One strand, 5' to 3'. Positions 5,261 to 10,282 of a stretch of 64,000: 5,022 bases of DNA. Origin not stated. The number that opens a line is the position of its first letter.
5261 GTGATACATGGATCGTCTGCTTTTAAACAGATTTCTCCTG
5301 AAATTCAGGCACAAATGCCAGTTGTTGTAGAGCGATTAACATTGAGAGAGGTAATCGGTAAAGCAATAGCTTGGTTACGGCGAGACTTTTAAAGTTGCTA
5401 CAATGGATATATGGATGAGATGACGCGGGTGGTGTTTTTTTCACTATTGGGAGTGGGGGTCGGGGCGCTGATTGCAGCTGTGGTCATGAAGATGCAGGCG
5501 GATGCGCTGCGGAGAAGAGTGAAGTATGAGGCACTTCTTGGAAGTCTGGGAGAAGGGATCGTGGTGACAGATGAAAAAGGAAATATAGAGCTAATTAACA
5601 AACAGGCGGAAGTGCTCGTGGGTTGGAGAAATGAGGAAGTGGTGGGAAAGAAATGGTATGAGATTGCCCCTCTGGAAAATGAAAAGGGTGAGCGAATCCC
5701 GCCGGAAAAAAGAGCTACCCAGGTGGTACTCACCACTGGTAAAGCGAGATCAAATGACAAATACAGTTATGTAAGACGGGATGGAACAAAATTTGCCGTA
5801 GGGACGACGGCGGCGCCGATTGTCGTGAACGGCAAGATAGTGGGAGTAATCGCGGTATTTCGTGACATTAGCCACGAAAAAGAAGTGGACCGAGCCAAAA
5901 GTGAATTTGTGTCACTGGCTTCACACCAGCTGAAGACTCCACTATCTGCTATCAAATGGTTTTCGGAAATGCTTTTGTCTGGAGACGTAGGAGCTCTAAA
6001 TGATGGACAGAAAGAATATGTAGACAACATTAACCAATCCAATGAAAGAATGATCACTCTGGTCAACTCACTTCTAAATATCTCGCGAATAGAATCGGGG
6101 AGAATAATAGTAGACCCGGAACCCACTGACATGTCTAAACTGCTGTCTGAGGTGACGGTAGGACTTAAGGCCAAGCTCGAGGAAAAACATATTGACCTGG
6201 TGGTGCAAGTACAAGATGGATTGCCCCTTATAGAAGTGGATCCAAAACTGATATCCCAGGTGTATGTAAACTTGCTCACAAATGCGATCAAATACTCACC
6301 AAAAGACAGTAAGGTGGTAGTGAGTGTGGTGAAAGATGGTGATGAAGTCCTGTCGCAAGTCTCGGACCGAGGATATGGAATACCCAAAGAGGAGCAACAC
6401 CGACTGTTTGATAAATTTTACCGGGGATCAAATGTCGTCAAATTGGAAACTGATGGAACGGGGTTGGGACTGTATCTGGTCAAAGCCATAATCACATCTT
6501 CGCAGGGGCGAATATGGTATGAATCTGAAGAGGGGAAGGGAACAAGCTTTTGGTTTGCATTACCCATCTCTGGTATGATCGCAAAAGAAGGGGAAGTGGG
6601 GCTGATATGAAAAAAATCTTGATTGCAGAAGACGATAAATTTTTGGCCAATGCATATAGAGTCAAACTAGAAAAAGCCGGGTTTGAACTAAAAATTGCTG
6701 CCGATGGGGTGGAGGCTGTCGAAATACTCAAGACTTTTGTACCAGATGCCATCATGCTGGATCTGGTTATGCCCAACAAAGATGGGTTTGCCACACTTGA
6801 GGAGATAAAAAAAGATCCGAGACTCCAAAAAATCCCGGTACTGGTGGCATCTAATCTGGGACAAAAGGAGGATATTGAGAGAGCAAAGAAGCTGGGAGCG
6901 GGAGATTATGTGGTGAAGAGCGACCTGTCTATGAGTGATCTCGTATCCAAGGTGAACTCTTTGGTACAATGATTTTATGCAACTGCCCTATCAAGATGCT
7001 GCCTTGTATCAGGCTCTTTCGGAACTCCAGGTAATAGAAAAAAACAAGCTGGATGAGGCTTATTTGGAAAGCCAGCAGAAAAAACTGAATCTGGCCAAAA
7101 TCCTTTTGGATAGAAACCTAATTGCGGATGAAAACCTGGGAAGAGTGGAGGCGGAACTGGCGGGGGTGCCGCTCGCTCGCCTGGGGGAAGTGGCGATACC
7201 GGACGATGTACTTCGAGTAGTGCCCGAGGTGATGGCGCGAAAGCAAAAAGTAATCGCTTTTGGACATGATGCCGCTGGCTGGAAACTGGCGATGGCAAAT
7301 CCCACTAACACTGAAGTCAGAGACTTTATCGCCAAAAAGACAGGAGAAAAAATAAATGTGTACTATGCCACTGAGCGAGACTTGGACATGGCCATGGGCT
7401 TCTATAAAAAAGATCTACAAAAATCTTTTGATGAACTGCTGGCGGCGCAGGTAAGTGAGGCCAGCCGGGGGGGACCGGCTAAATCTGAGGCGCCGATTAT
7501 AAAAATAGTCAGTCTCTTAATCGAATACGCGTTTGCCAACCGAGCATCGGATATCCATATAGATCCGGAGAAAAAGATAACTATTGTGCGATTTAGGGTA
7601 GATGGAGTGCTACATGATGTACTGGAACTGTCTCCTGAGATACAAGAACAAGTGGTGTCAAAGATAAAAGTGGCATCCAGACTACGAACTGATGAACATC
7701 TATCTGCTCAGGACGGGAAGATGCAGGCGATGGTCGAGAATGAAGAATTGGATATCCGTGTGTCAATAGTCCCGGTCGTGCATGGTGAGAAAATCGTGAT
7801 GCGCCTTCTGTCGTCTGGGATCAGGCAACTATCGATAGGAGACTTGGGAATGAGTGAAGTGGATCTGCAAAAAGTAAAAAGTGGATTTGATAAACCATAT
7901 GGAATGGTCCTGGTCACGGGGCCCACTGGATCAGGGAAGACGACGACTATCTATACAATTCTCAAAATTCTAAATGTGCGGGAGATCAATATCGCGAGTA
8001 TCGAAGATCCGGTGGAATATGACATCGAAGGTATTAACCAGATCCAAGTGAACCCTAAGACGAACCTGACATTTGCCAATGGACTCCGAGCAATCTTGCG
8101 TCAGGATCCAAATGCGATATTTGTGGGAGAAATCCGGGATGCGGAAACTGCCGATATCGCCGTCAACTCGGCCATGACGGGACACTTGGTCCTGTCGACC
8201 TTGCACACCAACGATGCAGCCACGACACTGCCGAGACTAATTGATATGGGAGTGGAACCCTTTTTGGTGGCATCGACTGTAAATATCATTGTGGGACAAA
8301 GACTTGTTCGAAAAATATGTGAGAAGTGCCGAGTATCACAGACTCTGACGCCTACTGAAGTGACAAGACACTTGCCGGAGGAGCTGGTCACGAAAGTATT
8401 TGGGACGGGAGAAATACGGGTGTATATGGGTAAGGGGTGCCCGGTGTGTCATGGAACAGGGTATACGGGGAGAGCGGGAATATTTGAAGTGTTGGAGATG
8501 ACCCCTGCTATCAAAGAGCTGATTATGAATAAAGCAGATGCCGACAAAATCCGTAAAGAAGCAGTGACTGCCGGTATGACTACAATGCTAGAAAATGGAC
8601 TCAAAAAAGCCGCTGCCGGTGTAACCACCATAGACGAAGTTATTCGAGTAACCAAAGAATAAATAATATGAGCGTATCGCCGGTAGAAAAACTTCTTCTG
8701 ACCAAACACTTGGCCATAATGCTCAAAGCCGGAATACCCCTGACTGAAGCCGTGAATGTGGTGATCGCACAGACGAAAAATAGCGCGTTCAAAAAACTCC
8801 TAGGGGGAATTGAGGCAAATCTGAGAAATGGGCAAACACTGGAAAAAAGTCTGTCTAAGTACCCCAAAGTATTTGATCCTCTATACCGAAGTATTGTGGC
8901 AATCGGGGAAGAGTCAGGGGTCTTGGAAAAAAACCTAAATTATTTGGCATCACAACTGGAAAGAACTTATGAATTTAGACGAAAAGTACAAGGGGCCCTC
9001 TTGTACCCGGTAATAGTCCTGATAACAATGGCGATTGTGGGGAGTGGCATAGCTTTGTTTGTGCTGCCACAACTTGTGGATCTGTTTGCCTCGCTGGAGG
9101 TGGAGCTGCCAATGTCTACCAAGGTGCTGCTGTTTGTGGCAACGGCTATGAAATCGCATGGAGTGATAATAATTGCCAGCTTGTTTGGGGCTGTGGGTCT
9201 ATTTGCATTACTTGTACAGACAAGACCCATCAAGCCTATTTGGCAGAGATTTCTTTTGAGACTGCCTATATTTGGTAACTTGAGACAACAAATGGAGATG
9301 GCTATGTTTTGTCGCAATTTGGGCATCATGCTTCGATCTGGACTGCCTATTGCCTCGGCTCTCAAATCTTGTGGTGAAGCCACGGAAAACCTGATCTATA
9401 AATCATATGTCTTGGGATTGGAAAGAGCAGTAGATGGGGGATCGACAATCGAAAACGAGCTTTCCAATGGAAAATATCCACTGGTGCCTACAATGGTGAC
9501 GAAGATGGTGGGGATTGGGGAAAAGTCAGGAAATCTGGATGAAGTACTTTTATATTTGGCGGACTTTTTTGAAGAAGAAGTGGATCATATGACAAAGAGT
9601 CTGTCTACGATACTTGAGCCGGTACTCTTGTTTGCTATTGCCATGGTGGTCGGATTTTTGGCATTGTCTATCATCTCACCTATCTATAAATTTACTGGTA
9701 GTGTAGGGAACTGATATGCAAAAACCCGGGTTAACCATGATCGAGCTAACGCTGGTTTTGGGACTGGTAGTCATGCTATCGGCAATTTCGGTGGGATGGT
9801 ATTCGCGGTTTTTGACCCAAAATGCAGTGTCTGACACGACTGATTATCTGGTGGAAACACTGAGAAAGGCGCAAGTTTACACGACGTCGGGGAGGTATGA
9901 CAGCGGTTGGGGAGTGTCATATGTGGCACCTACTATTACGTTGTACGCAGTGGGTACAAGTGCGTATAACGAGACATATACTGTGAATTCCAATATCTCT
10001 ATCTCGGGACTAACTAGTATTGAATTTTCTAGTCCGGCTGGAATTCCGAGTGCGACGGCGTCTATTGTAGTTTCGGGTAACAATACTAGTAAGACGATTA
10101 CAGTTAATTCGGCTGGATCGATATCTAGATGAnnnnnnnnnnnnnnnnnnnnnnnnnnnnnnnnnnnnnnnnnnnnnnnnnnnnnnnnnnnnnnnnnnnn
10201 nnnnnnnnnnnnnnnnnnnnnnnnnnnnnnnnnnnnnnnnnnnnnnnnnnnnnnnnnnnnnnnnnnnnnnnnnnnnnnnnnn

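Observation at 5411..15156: Type IV pilus locus headed by a PAS histidine kinase and CheY-like regulator, with oversized minor pilins and a PT-linker protein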

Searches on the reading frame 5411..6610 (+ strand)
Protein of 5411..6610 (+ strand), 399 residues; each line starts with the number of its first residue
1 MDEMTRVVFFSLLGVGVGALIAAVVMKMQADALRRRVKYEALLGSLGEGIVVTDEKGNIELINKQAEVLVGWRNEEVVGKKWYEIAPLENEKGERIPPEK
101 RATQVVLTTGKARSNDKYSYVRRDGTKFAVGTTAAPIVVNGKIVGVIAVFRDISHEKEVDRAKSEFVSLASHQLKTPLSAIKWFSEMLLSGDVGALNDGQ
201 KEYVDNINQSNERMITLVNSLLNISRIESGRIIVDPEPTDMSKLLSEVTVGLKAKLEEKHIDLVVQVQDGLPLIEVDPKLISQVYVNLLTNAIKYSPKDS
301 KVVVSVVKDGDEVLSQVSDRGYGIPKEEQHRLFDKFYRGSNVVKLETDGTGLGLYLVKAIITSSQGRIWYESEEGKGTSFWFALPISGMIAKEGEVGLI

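Call 3: search_protein_families(library=pfam, proteins=[window:5411-6610:+], max_evalue=0.1)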
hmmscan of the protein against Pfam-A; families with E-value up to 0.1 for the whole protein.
window:5411-6610:+ (399 aa): 13 families
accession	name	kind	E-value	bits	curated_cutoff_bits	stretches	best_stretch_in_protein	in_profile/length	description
PF02518.31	HATPase_c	-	2.1e-28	99.4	26.4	1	277-386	2-109/111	Histidine kinase-, DNA gyrase B-, and HSP90-like ATPase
PF00512.31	HisKA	-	8.6e-19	67.8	26.9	1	162-230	1-66/66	His Kinase A (phospho-acceptor) domain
PF13426.13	PAS_9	-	1.4e-12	48.2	27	1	48-154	2-102/103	PAS domain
PF00989.32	PAS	-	1.4e-12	48.1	22.6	1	39-153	3-113/113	PAS fold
PF08448.16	PAS_4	-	8.5e-11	42.5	23.1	1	45-157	3-109/110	PAS fold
PF13188.13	PAS_8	-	4.6e-05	23.6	21.8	1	38-87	2-48/65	PAS domain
PF24820.1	Diguanyl_cycl_sensor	-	0.00011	22.6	28.1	1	45-83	4-42/109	Diguanylate cyclase-like sensor domain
PF12860.13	PAS_7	-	0.00071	20.1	27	1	45-160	3-114/115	PAS fold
PF13581.12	HATPase_c_2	-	0.0025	18.3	27.4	1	288-363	39-111/127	Histidine kinase-like ATPase domain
PF14501.12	HATPase_c_5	-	0.016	15.6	22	1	281-375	6-93/102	GHKL domain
PF12282.15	GAF_PdtaS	-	0.017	15.5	23.7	1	102-166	78-141/145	Histidine kinase PdtaS, GAF domain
PF01590.32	GAF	-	0.035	15.1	22.4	1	80-174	39-129/133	GAF domain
PF15714.11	SpoVT_C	-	0.095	13.2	27.5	0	115-171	65-120/128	Stage V sporulation protein T C-terminal, transcription factor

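Call 4: search_protein_families(library=ncbifam, proteins=[window:5411-6610:+], max_evalue=0.1)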
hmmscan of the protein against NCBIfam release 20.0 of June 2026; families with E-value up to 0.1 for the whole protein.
window:5411-6610:+ (399 aa): 94 families (the best 25 are shown)
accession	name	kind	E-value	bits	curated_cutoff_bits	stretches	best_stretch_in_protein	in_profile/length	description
NF046044.1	PnpS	equivalog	1.2e-73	248.4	400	1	26-385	44-390/390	two-component system histidine kinase PnpS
NF033092.0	HK_WalK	equivalog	2.7e-69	234.3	725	1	32-386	253-594/594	cell wall metabolism sensor histidine kinase WalK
TIGR02966.1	phoR_proteo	equivalog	2.6e-58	197.6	334.2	1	39-383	8-332/333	phosphate regulon sensor histidine kinase PhoR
NF047874.1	MASE3_PAS_HK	subfamily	1.3e-56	192.8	560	1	26-390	254-629/655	MASE3 domain-containing sensor histidine kinase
NF045911.1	TCSHisKinNblS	equivalog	9.1e-52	176.2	1000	1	35-386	264-620/621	two-component system sensor histidine kinase NblS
TIGR02956.1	TMAO_torS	equivalog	3.7e-47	161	676.5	1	158-387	459-683/967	TMAO reductase system sensor histidine kinase/response regulator TorS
NF033093.1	HK_VicK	exception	1.5e-46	159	680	1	25-386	81-435/448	cell wall metabolism sensor histidine kinase VicK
NF008468.0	PRK11360.1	equivalog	1.7e-46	158.9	646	1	21-387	252-609/616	two-component system sensor histidine kinase AtoS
NF045595.1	HK_scytonemin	equivalog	2.5e-44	151.7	865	1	153-386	405-635/637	scytonemin biosynthesis sensor histidine kinase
NF008302.0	PRK11091.1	equivalog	4.8e-41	140.8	838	1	53-387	171-506/779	aerobic respiration two-component sensor histidine kinase ArcB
NF033091.0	HK_VanS_ACDEFG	equivalog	7.1e-41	140.2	400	1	155-376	66-285/293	vancomycin resistance histidine kinase VanS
NF006800.0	PRK09303.1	equivalog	7.4e-41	140.3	342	1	162-387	150-378/383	histidine kinase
NF008312.0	PRK11100.1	equivalog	7.5e-40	137.2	356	1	165-384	258-472/477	two-component system sensor histidine kinase CreC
NF041880.1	EPS_EpsF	equivalog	1.9e-39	135.5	900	1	96-385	199-492/492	response regulator EpsF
NF008318.0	PRK11107.1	equivalog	2e-39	135.4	890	1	157-387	287-519/920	two-component sensor histidine kinase BarA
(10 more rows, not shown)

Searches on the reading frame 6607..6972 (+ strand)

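Call 3: search_protein_families(library=pfam, proteins=[window:6607-6972:+], max_evalue=0.1)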
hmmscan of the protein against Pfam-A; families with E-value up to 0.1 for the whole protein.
window:6607-6972:+ (121 aa): 1 family
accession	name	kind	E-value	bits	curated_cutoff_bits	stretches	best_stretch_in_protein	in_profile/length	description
PF00072.30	Response_reg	-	4.9e-22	78.6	30.2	1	4-116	1-110/111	Response regulator receiver domain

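Call 4: search_protein_families(library=ncbifam, proteins=[window:6607-6972:+], max_evalue=0.1)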
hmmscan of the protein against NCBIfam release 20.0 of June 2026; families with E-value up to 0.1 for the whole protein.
window:6607-6972:+ (121 aa): 97 families (the best 25 are shown)
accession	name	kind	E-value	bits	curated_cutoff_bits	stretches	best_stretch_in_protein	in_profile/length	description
TIGR02154.1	PhoB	equivalog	9.5e-19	67.6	296.2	1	2-119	3-119/226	phosphate regulon transcriptional regulator PhoB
NF041733.1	resp_reg_CseB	equivalog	2.8e-18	66.1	350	1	3-120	2-115/228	two-component system response regulator CseB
NF007135.0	PRK09581.1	equivalog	4.9e-18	65.2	474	1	3-120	4-120/457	PleD family two-component system response regulator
NF045944.1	ResRegRpaBCyano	equivalog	5.6e-18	65.1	330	1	5-120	1-112/229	response regulator transcription factor RpaB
NF040534.1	resp_reg_YycF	equivalog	9.2e-18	64.3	340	1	2-118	1-113/231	response regulator YycF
TIGR02875.1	spore_0_A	equivalog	5.4e-17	61.9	200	1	3-120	4-122/262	sporulation transcription factor Spo0A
NF051850.1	RespRegRprY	equivalog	5.5e-16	58.7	370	1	3-120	6-120/234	response regulator transcription factor RprY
NF040689.1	MtrAB_MtrA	equivalog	5.6e-16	58.5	300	1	4-118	1-111/219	MtrAB system response regulator MtrA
NF041367.1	CheY_Halo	equivalog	6.2e-16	58.8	200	1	4-105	1-100/114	chemotaxis protein CheY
NF007969.0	PRK10693.1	equivalog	9e-16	57.8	329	1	2-107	8-111/337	two-component system response regulator RssB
NF008199.0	PRK10955.1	equivalog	9.7e-16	58.4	341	1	1-119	1-114/232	envelope stress response regulator transcription factor CpxR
NF045717.1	DVU0259_DivK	exception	1.3e-15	57.6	160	1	2-92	3-94/117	DVU0259 family response regulator domain-containing protein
NF033120.0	vanR_FM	exception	7.7e-15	55.1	460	1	3-118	5-116/231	vancomycin resistance response regulator transcription factor, VanR-F/VanR-M family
NF045505.1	RR_RssB_Pseudo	equivalog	1.1e-14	54.3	700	1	3-107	7-111/394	two-component system response regulator RssB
NF053854.1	RespRegPhoBBctds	equivalog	2e-14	53.5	270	1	4-120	1-115/225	two-component system response regulator PhoB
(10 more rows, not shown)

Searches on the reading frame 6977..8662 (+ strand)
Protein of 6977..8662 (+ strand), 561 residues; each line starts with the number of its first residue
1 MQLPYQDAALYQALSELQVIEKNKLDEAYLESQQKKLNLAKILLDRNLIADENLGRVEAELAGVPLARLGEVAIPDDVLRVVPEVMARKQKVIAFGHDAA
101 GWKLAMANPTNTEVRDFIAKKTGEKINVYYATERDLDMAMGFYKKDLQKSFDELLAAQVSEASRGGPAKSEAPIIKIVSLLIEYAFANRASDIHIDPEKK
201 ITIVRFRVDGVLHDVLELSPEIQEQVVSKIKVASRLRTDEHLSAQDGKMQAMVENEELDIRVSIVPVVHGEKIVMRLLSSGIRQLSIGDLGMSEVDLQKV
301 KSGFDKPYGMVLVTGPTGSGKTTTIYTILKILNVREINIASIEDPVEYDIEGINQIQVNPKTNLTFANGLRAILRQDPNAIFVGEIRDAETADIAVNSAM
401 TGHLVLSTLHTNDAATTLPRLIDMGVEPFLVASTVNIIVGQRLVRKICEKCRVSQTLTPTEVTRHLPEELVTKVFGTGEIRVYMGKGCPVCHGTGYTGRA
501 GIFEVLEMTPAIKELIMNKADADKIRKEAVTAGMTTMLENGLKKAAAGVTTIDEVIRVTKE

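Call 3: search_protein_families(library=pfam, proteins=[window:6977-8662:+], max_evalue=0.1)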
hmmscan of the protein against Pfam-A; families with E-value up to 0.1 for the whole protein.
window:6977-8662:+ (561 aa): 20 families
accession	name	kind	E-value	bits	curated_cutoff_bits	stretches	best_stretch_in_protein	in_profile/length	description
PF00437.27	T2SSE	-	2.6e-126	421.6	24.9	1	169-557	3-370/370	Type II/IV secretion system protein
PF05157.20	MshEN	-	1.2e-12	48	23.1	1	63-139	2-79/90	MshEN domain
PF13401.12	AAA_22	-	0.00031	21.5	27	1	309-345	6-42/130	AAA domain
PF13191.12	AAA_16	-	0.00072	20.5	32.6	1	307-395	24-103/167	AAA ATPase domain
PF13173.12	AAA_14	-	0.0021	18.5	27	1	310-399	4-84/129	AAA domain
PF13245.12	AAA_19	-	0.003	18.2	25.1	1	309-336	12-39/134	AAA domain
PF13555.12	AAA_29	-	0.0032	17.6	27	1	308-333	22-47/61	P-loop containing region of AAA domain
PF25199.1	nSTAND_NTPase5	-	0.0044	17.3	34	1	306-358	39-92/145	Novel STAND NTPase 5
PF20720.3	nSTAND3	-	0.0062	16.7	27.2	1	308-345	17-54/155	Novel STAND NTPase 3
PF13476.12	AAA_23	-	0.014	16.4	27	1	309-363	20-76/201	AAA domain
PF12775.13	AAA_7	-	0.017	15.1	25.8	1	311-341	36-66/181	P-loop containing dynein motor region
PF02492.25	cobW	-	0.018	15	20.7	1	311-343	3-34/180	CobW/HypB/UreG, nucleotide-binding domain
PF13086.12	AAA_11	-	0.021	15.1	27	1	308-333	18-42/257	AAA domain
PF03266.21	NTPase_1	-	0.023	15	23.9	1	311-339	2-30/168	NTPase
PF00004.35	AAA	-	0.025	15.4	21.2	1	311-341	1-33/131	ATPase family associated with various cellular activities (AAA)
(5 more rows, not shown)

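Call 4: search_protein_families(library=ncbifam, proteins=[window:6977-8662:+], max_evalue=0.1)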
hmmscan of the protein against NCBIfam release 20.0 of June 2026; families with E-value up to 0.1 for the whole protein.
window:6977-8662:+ (561 aa): 25 families
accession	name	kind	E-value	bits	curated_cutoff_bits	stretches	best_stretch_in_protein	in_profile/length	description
TIGR02538.1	type_IV_pilB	equivalog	4e-157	524.2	675.65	1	10-560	2-563/564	type IV-A pilus assembly ATPase PilB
TIGR02533.1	type_II_gspE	equivalog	1.6e-152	508.6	630.25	1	82-559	4-486/486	type II secretion system ATPase GspE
NF007755.0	PRK10436.1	equivalog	1.6e-132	442.5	617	1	86-559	13-459/465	type II secretion system protein GspE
NF053534.1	T4PilAsmATPsTfpB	equivalog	1.4e-127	426.5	850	1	143-559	174-582/584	type IV pilus assembly ATPase TfpB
NF041000.1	ATPase_ComGA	equivalog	1e-71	241.1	300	1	181-445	3-266/267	competence type IV pilus ATPase ComGA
TIGR01420.1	pilT_fam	subfamily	8.9e-52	176.4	319.1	1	181-453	5-277/343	PilT/PilU family type 4a pilus ATPase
TIGR02525.1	plasmid_TraJ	equivalog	3.4e-24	85.5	368.3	1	273-425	120-273/372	plasmid transfer ATPase TraJ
TIGR02524.1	dot_icm_DotB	equivalog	9.8e-21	74.3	463.3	1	307-444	133-279/358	Dot/Icm type IV secretion system ATPase DotB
NF058587.1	archaellum_moto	equivalog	1.9e-16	59.9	550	1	311-445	278-418/527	archaellum flagellar ATPase motor FlaI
TIGR02782.1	TrbB_P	equivalog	2.5e-14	53.3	304.55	1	310-439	138-276/303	P-type conjugative transfer ATPase TrbB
TIGR02788.1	VirB11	equivalog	2.3e-13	49.9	249.95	1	311-425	147-266/308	P-type DNA transfer ATPase VirB11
NF010469.0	PRK13894.1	subfamily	2.4e-13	50.1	508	1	311-422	152-265/320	conjugal transfer ATPase TrbB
NF012033.0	PRK15489.1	equivalog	2.5e-11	42.5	537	1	10-141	493-624/703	glycosyl transferase family protein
NF010407.0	PRK13833.1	subfamily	1.8e-10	40.8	499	1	289-427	126-265/323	conjugal transfer protein TrbB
TIGR03819.1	heli_sec_ATPase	hypoth_equivalog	3.1e-10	39.8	373.15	1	270-429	139-305/340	TadA family conjugal transfer-associated ATPase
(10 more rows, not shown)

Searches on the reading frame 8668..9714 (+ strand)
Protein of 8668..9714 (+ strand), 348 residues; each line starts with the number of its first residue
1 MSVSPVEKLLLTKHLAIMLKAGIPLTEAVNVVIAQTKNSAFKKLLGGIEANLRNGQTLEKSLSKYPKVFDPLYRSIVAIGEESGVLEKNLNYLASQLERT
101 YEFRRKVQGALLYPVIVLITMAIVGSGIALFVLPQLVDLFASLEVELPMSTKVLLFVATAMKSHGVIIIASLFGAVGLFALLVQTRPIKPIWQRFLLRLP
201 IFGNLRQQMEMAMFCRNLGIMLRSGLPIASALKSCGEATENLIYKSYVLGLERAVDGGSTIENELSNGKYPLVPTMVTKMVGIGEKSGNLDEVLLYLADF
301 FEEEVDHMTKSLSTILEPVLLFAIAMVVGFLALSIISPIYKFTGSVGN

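Call 3: search_protein_families(library=pfam, proteins=[window:8668-9714:+], max_evalue=0.1)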
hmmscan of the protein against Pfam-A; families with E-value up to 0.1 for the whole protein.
window:8668-9714:+ (348 aa): 1 family
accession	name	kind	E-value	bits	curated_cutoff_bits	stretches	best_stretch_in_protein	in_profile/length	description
PF00482.28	T2SSF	-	1.5e-58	196.7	25.2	2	12-134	2-125/125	Type II secretion system (T2SS), protein F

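Call 4: search_protein_families(library=ncbifam, proteins=[window:8668-9714:+], max_evalue=0.1)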
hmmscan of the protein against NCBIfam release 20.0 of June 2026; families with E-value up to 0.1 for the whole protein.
window:8668-9714:+ (348 aa): 7 families
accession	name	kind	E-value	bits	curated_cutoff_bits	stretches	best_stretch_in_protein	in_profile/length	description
TIGR02120.1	GspF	equivalog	7.1e-82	275.8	424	1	3-343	60-398/401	type II secretion system inner membrane protein GspF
NF007861.0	PRK10573.1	equivalog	2e-67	228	401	1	9-342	62-394/401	protein transport protein HofC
NF052606.1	T4PiliAsmPilCMyx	equivalog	2.2e-65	221.1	700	1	5-346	79-418/419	type IV pilus assembly protein PilC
NF052607.1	T4PiliAsmPilCThrm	equivalog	1.3e-64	218.8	700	1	10-345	70-403/406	type IV pilus assembly protein PilC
NF047826.1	T3SSXpsF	equivalog_domain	2.8e-51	174.6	650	1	8-347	68-405/405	type II secretion system protein XpsF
NF041012.2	T4P_ComGB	equivalog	4.9e-41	141.2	240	1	10-341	5-329/332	competence type IV pilus assembly protein ComGB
NF040560.1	CAS_Csx15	equivalog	0.019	15.2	35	1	148-200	58-111/125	CRISPR-associated protein Csx15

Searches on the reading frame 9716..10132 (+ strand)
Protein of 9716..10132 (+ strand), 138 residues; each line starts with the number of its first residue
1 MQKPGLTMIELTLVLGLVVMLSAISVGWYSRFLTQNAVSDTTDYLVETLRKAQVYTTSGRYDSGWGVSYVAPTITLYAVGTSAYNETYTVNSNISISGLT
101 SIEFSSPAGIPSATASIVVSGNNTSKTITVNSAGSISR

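Call 3: search_protein_families(library=pfam, proteins=[window:9716-10132:+], max_evalue=0.1)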
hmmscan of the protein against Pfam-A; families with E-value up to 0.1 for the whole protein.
window:9716-10132:+ (138 aa): 1 family
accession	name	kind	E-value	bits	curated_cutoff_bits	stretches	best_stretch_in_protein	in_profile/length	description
PF08301.18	HCV_NS5a_1b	-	0.053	14.5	27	1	71-121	8-61/102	Hepatitis C virus non-structural 5a domain 1b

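Call 4: search_protein_families(library=ncbifam, proteins=[window:9716-10132:+], max_evalue=0.1)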
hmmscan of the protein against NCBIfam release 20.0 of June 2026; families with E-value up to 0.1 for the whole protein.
window:9716-10132:+ (138 aa): 4 families
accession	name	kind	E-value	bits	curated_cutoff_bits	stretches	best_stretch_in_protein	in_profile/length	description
NF007862.0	PRK10574.1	equivalog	6.4e-06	26.4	138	1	2-46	3-47/145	prepilin peptidase-dependent pilin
NF007800.0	PRK10506.1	equivalog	0.03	14.1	158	1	2-51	7-56/163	prepilin peptidase-dependent protein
TIGR01708.2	typeII_sec_gspH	equivalog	0.038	14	80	1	5-85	3-83/169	type II secretion system minor pseudopilin GspH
NF040982.1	ComGD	equivalog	0.063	13.7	70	0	5-129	3-128/139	competence type IV pilus minor pilin ComGD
